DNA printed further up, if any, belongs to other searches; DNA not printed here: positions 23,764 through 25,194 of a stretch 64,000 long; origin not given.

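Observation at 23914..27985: Coupled sulfotransferase / PON-like lipoprotein / HpnA-like SDR / PhyH dioxygenase operon attached to the hopanoid locus: candidate undescribed lipid-tailoring module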

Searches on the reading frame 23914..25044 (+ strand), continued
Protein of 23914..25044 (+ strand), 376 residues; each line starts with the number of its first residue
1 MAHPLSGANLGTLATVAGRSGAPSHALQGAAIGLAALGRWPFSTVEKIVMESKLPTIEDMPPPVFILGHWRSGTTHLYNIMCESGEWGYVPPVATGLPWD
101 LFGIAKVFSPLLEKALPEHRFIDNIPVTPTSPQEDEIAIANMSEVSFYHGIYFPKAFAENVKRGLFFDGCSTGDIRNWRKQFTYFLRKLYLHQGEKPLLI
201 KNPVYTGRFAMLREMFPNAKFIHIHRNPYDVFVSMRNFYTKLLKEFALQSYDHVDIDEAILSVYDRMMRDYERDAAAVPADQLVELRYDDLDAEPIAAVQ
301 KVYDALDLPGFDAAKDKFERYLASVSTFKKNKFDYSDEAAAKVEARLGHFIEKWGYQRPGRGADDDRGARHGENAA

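Call 79: fold_search(model_id=the predicted structure, library=pdb)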
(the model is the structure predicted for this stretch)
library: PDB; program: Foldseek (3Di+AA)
matches with E <= 10: 672; with E <= 0.001: 42
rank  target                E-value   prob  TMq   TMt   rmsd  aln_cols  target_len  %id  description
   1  2zq5                  1.5e-07  1.00  0.47  0.48  11.2       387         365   16  Crystal structure of sulfotransferase STF1 from Mycobacterium tuberculosis H37Rv (type1 form) (released 2009-09-29)
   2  4gbm                  4.2e-07  1.00  0.37  0.48  12.5       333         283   14  Sulfotransferase Domain from the Curacin Biosynthetic Pathway (released 2012-10-17)
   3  2z6v                  3.2e-06  1.00  0.62  0.59   5.4       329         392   14  Crystal structure of sulfotransferase STF9 from Mycobacterium avium (released 2008-09-09)
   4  4gox                  1.8e-05  1.00  0.39  0.52  12.6       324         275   17  Sulfotransferase Domain from the Synechococcus PCC 7002 Olefin Synthase (released 2012-10-17)
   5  5wrj_C                1.8e-05  1.00  0.41  0.53   9.3       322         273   16  Crystal structure of human tyrosylprotein sulfotransferase-1 complexed with PAP and gastrin peptide (released 2017-09-06)
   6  8w5z_A                1.9e-05  1.00  0.41  0.45   9.5       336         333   14  Crystal structure of tick tyrosylprotein sulfotransferase reveals the activation mechanism of tick anticoagulant prote (released 2024-04-10)
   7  9wwe                  3.2e-05  1.00  0.40  0.48  12.2       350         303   13  Crystal structure of human tyrosylprotein sulfotransferase 2 (TPST2) in cation-bound state (released 2025-12-31)
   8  5wrj_A                4.3e-05  1.00  0.39  0.52  12.2       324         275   14  Crystal structure of human tyrosylprotein sulfotransferase-1 complexed with PAP and gastrin peptide (released 2017-09-06)
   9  3ap3_C                7.8e-05  1.00  0.37  0.46  12.0       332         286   13  Crystal structure of human tyrosylprotein sulfotransferase-2 complexed with PAP (released 2011-10-26)
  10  5wri_A                8.2e-05  1.00  0.41  0.54   9.3       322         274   16  Crystal structure of human tyrosylprotein sulfotransferase-1 complexed with PAP and C4 peptide (released 2017-09-13)
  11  4eec_B                1.3e-04  1.00  0.33  0.48  10.7       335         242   14  Crystal Structure of the glycopeptide antibiotic sulfotransferase StaL complexed with A3P and desulfo-A47934. (released 2012-07-04)
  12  3ap2_B                1.4e-04  1.00  0.38  0.47  12.0       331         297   13  Crystal structure of human tyrosylprotein sulfotransferase-2 complexed with PAP,C4 peptide, and phosphate ion (released 2011-10-26)
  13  22ga_A                1.6e-04  1.00  0.37  0.42   8.7       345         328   12  Crystal structure of sorghum sulfotransferase LGS1 reveals sulfation-assisted BC-ring formation in strigolactone biosy (released 2026-02-04)
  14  3bd9                  1.7e-04  1.00  0.36  0.49   8.5       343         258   14  human 3-O-sulfotransferase isoform 5 with bound PAP (released 2008-01-29)
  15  1x8k_A                1.7e-04  1.00  0.37  0.39  12.1       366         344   13  Crystal structure of retinol dehydratase in complex with anhydroretinol and inactive cofactor PAP (released 2005-02-08)
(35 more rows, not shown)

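Call 85: find_encoding_contigs(protein=P0198, flank=10000, max_places=1)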
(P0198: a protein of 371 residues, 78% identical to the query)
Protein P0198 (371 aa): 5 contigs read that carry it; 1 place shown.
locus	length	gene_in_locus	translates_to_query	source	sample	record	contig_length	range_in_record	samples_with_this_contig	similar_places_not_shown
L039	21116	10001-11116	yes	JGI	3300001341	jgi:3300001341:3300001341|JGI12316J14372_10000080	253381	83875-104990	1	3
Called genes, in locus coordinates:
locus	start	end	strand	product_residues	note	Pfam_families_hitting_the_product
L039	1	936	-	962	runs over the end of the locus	PF00005:ABC_tran (faint), PF02463:SMC_N (faint), PF13304:AAA_21 (faint), PF13555:AAA_29 (faint), PF17760:UvrA_inter, PF00684:DnaJ_CXXCXGXG (faint), PF17755:UvrA_DNA-bind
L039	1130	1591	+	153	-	PF00436:SSB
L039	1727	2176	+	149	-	-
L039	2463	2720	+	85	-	-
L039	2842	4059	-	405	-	PF00067:p450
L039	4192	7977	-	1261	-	PF04357:TamB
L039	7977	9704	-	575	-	PF07244:POTRA (faint), PF01103:Omp85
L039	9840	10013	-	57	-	-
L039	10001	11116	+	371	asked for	PF00685:Sulfotransfer_1 (weak), PF13469:Sulfotransfer_3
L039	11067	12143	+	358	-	-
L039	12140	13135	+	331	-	PF01073:3Beta_HSD, PF01370:Epimerase, PF04321:RmlD_sub_bind (weak), PF13460:NAD_binding_10, PF16363:GDP_Man_Dehyd (faint), PF07993:NAD_binding_4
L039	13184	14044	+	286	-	PF05721:PhyH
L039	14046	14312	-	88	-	-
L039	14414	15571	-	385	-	PF13506:Glyco_transf_21, PF00535:Glycos_transf_2, PF13641:Glyco_tranf_2_3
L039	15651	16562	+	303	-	PF00494:SQS_PSY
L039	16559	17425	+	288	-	PF00494:SQS_PSY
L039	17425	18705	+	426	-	PF01266:DAO (faint), PF01593:Amino_oxidase, PF13450:NAD_binding_8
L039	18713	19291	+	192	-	-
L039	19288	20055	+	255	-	PF01048:PNP_UDP_1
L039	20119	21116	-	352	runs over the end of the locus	PF12740:PETase (faint), PF12146:Hydrolase_4 (faint), PF00561:Abhydrolase_1 (faint), PF12697:Abhydrolase_6 (weak), PF20434:BD-FAE (weak)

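Call 88: search_protein_families(library=pfam, proteins=[L039:18713-19291:+, L039:2842-4059:-], max_evalue=0.01)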
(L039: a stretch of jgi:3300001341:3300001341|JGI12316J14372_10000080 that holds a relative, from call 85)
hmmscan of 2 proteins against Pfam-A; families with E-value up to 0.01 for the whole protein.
L039:18713-19291:+ (192 aa): 0 families

L039:2842-4059:- (405 aa): 1 family
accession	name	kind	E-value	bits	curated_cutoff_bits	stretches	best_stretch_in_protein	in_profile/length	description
PF00067.27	p450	-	1.8e-25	90.1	22.8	1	191-377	214-433/462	Cytochrome P450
